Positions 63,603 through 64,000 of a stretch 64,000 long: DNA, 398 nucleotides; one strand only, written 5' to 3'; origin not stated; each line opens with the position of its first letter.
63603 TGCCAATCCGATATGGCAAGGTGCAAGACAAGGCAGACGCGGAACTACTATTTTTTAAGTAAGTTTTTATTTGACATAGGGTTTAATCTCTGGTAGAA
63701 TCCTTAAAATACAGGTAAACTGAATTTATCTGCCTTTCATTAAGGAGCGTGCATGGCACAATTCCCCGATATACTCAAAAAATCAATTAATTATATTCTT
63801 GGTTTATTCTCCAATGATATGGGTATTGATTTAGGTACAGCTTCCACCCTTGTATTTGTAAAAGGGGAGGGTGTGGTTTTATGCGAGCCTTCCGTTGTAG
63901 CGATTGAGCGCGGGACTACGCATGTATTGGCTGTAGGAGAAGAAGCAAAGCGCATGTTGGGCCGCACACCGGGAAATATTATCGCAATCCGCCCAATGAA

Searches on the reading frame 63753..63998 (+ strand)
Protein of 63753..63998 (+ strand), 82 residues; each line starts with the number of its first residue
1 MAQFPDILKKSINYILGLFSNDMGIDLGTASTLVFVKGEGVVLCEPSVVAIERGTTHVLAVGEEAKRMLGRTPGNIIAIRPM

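Call 54: search_protein_families(library=pfam, proteins=[window:63753-63998:+], max_evalue=0.001)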
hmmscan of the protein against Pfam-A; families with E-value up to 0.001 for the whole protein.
window:63753-63998:+ (82 aa): 1 family
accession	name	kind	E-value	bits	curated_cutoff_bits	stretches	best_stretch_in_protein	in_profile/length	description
PF06723.19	MreB_Mbl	-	7.6e-27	94.4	27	1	20-82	1-63/327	MreB/Mbl protein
